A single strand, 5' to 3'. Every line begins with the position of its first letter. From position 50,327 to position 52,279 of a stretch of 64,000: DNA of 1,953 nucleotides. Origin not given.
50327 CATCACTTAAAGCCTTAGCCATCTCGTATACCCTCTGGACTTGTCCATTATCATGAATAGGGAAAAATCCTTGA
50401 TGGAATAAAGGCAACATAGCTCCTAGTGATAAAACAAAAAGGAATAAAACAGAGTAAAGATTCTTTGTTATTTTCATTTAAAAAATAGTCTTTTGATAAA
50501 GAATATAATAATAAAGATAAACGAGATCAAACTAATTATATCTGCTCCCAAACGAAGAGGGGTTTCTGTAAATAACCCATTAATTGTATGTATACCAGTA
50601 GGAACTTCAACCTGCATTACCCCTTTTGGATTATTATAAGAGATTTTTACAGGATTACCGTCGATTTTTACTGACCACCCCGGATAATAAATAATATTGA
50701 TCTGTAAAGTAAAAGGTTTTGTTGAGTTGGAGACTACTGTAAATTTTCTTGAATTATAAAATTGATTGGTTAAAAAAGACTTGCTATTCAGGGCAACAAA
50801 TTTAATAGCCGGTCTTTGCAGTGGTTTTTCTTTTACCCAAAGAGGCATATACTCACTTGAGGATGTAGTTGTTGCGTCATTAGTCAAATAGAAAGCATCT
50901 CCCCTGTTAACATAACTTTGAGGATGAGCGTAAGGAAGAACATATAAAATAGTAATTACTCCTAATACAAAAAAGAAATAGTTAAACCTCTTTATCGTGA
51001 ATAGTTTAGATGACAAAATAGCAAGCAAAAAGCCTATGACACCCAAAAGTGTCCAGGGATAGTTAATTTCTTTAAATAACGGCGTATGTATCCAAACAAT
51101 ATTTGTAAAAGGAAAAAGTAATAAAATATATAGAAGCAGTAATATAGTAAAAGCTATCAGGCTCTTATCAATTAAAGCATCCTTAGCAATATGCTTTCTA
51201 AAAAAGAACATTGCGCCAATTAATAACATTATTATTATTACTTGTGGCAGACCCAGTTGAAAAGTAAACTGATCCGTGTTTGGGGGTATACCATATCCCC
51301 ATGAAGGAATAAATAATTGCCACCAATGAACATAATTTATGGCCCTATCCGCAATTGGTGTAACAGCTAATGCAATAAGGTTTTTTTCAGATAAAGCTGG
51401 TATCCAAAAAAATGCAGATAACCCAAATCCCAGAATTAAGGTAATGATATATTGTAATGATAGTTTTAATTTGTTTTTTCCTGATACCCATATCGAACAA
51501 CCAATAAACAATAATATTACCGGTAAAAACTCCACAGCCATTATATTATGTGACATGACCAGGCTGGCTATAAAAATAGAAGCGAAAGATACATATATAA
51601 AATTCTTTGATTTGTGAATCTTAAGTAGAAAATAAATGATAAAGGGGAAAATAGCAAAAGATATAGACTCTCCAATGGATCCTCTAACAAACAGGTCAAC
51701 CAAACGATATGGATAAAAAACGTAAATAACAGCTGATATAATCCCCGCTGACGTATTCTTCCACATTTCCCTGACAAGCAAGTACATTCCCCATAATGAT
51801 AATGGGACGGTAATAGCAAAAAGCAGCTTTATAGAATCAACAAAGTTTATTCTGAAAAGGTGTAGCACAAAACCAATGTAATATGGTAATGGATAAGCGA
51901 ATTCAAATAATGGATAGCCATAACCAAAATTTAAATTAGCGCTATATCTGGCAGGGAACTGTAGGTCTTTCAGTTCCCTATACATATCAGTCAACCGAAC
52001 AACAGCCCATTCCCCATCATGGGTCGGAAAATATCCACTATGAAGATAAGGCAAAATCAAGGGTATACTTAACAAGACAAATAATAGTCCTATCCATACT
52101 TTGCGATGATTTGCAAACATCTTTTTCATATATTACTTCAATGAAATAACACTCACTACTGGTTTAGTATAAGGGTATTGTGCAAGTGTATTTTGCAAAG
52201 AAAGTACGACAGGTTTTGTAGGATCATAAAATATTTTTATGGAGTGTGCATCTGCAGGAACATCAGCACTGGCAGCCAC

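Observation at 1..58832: ~58-kb unidirectional supercluster dominated by GT-C membrane glycosyltransferases with their own polyprenyl-P-sugar donor synthases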

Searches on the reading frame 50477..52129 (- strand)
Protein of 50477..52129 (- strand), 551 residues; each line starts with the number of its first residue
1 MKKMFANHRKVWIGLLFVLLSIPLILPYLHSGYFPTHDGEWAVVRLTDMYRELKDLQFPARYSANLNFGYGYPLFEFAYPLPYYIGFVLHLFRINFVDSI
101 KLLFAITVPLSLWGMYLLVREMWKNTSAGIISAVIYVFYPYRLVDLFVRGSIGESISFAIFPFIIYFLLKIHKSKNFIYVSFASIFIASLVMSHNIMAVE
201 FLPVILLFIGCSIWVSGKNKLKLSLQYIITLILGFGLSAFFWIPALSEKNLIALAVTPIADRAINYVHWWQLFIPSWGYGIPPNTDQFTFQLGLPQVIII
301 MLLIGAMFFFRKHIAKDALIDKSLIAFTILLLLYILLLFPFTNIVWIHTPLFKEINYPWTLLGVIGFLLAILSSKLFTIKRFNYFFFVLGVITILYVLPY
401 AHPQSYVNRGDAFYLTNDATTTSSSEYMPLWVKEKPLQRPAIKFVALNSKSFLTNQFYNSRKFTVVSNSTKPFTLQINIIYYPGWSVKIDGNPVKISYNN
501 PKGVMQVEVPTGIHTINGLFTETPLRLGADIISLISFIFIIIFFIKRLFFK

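Call 8: search_protein_families(library=pfam, proteins=[window:50477-52129:-], max_evalue=0.01)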
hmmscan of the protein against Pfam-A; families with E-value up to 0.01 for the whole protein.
window:50477-52129:- (551 aa): 2 families
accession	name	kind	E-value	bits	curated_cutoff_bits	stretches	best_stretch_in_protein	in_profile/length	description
PF10131.15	PTPS_related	-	8.4e-07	28.3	26.4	1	79-366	4-272/621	6-pyruvoyl-tetrahydropterin synthase related domain; membrane protein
PF09586.16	YfhO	-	1.7e-05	23.9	28.5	1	453-529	756-832/835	Bacterial membrane protein YfhO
